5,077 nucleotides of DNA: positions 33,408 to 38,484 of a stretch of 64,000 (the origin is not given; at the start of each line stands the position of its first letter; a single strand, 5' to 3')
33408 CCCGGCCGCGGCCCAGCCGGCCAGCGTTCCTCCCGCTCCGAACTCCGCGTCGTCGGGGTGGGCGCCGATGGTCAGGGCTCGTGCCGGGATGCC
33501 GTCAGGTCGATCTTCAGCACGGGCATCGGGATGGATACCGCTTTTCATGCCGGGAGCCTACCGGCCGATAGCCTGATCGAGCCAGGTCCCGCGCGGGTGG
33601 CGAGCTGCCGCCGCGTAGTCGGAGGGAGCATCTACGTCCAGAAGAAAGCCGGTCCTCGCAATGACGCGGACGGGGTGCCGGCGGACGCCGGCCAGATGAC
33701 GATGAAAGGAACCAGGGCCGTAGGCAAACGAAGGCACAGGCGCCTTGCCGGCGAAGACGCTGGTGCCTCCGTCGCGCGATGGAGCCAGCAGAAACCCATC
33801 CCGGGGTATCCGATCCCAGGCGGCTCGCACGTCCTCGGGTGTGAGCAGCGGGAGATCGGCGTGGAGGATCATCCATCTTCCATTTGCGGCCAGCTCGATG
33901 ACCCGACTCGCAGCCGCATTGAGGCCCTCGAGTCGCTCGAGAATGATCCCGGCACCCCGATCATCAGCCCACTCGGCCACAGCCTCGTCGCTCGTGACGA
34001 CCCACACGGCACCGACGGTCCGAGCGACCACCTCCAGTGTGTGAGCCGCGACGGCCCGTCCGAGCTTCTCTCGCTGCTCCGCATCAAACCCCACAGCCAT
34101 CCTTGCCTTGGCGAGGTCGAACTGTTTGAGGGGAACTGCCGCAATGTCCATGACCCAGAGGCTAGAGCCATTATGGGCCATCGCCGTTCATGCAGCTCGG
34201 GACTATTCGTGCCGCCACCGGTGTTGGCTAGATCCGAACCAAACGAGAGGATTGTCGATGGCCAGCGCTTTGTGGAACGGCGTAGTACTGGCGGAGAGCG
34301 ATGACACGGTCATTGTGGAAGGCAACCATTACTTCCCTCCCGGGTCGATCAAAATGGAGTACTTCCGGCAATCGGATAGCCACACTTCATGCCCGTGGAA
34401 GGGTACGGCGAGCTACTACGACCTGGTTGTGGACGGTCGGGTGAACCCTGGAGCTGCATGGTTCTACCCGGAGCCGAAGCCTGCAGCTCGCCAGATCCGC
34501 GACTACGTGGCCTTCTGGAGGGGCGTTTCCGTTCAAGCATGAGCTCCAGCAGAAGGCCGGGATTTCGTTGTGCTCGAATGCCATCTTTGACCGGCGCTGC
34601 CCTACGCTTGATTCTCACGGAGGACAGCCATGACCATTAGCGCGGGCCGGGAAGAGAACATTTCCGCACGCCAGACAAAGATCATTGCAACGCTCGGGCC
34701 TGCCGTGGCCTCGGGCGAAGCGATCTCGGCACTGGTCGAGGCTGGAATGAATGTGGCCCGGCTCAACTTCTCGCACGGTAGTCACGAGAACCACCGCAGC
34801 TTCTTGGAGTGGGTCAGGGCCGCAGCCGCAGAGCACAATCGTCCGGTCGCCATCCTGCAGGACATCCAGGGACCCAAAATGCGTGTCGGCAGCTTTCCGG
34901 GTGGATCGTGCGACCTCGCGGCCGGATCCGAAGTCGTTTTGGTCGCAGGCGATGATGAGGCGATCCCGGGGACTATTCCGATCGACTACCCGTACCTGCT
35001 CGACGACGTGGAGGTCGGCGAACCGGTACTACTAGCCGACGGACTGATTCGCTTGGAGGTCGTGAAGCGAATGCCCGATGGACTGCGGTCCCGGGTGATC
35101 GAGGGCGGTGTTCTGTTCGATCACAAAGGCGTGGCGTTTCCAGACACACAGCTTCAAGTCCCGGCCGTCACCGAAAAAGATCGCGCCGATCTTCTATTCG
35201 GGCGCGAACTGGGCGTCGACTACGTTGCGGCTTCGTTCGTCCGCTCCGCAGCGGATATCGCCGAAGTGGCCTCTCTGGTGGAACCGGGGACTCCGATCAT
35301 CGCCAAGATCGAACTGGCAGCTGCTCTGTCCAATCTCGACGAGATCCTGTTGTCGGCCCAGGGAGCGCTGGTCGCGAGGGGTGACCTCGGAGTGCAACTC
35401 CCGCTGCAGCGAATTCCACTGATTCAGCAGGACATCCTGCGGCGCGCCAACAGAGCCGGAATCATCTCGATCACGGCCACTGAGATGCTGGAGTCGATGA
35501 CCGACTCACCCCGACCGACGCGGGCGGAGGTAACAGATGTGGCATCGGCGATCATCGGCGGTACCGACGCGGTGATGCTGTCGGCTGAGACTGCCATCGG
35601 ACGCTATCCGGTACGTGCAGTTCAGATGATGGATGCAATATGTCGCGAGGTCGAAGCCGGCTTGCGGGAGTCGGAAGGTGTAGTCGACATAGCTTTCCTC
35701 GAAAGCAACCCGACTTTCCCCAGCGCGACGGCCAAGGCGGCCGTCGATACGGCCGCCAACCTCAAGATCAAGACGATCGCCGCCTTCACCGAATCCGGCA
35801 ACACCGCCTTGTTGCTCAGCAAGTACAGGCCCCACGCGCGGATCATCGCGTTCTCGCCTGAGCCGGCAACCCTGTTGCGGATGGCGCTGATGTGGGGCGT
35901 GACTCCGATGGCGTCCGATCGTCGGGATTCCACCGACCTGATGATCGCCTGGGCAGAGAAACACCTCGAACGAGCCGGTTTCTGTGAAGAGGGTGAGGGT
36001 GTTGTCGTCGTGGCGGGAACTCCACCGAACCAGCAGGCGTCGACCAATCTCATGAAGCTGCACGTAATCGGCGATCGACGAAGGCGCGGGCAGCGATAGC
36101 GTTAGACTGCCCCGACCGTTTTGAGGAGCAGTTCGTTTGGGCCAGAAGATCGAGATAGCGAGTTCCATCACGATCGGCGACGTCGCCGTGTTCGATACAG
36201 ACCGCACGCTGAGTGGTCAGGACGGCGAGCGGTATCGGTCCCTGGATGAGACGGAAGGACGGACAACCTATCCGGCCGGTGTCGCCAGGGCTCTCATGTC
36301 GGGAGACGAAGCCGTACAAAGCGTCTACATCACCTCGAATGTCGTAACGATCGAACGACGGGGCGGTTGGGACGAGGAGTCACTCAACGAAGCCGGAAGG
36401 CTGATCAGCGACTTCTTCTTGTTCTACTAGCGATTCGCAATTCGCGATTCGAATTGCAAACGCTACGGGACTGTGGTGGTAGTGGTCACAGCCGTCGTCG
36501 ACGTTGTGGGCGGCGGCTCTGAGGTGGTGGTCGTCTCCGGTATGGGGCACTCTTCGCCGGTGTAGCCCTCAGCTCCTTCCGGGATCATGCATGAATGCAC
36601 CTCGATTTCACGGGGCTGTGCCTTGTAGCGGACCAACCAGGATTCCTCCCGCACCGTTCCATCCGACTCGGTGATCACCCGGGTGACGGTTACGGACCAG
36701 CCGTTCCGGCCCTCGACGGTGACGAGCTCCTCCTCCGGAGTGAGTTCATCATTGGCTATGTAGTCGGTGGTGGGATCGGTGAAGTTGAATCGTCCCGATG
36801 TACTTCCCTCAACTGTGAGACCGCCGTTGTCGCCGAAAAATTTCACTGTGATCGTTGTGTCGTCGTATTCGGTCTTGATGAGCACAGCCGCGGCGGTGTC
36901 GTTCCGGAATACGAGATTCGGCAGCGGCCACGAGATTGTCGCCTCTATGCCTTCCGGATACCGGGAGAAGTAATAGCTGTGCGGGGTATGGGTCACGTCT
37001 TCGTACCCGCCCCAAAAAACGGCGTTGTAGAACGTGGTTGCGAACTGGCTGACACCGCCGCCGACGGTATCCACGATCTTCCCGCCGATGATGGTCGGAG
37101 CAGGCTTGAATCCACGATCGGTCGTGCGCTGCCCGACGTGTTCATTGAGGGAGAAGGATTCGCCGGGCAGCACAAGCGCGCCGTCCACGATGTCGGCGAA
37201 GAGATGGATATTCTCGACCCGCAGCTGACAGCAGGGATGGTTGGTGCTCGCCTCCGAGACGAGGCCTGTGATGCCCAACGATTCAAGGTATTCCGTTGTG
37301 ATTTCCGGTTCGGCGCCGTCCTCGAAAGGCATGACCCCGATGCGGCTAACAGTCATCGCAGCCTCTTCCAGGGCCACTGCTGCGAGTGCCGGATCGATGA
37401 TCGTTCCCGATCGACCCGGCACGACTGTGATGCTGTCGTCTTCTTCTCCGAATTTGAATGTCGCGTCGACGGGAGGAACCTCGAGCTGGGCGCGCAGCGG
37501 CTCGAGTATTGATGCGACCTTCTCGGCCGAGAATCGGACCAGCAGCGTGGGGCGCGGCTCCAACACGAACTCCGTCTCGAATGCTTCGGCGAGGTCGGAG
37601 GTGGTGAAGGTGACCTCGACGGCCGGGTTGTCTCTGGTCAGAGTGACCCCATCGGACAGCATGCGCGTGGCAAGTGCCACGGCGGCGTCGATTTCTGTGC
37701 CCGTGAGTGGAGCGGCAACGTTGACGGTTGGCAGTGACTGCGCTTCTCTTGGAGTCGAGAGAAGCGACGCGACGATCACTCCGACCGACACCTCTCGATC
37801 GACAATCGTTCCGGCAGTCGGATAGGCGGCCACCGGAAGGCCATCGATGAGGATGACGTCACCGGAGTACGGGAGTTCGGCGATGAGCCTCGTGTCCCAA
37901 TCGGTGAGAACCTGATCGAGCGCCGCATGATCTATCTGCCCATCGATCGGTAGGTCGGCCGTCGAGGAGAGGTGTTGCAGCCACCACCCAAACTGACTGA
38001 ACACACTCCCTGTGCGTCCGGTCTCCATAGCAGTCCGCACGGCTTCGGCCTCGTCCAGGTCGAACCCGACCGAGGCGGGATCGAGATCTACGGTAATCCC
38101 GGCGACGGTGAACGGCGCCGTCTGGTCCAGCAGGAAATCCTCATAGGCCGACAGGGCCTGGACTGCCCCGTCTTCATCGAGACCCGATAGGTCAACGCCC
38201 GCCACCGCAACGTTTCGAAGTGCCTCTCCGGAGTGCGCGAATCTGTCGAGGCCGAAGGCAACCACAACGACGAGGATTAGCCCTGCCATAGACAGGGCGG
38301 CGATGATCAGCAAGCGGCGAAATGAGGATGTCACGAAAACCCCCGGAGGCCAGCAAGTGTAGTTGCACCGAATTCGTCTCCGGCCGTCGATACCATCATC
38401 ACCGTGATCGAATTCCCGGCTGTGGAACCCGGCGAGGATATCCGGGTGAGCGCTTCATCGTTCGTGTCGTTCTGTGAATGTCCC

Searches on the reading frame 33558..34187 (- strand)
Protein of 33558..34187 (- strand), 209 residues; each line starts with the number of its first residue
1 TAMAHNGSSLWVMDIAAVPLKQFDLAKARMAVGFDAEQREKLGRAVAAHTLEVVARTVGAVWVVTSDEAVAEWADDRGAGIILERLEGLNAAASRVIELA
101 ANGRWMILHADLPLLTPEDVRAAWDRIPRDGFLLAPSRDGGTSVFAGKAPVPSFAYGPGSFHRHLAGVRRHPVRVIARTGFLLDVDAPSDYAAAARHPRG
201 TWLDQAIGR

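Call 11: search_protein_families(library=pfam, proteins=[window:33558-34187:-], max_evalue=0.01)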
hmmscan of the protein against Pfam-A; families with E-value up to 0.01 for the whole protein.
window:33558-34187:- (209 aa): 3 families
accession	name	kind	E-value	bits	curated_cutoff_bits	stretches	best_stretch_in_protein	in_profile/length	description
PF01983.22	CofC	-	2.5e-20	73.1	22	1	17-192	4-180/217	Guanylyl transferase CofC like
PF12804.13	NTP_transf_3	-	3.2e-09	37.6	27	1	43-152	23-128/160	MobA-like NTP transferase domain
PF09837.15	DUF2064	-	0.00018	21.8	25.8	1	87-148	42-106/120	Uncharacterized protein conserved in bacteria (DUF2064)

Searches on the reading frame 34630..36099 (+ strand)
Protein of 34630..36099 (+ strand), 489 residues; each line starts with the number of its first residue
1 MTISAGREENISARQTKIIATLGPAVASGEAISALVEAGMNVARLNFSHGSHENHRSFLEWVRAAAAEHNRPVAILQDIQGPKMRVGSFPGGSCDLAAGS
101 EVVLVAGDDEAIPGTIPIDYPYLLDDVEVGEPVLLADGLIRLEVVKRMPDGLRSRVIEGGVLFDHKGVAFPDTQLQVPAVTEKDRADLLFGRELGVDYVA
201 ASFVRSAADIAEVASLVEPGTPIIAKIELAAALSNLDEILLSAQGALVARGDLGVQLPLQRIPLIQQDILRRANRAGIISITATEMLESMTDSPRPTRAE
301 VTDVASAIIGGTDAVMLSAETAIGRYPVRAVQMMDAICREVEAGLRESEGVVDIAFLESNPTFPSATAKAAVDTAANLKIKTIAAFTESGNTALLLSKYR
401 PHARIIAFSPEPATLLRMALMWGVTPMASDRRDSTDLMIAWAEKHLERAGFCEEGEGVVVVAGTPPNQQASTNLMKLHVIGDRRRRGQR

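Call 29: search_protein_families(library=pfam, proteins=[window:34630-36099:+], max_evalue=0.0001)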
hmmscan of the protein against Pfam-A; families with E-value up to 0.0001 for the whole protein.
window:34630-36099:+ (489 aa): 2 families
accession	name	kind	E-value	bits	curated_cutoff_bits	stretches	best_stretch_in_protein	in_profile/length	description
PF00224.27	PK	-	1.8e-104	349.8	30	1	14-331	2-328/328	Pyruvate kinase, barrel domain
PF02887.21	PK_C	-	8.5e-35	119.7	28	1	366-478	2-114/114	Pyruvate kinase, alpha/beta domain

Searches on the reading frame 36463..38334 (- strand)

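Call 29: search_protein_families(library=pfam, proteins=[window:36463-38334:-], max_evalue=0.0001)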
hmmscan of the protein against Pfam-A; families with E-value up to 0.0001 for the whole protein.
window:36463-38334:- (623 aa): 2 families
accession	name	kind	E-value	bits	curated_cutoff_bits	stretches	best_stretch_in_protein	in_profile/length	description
PF04294.18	VanW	-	6.4e-41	139.3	27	1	372-499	2-129/130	VanW like protein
PF12229.13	PG_binding_4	-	2.7e-14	53.8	22.1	1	248-325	34-107/117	Putative peptidoglycan binding domain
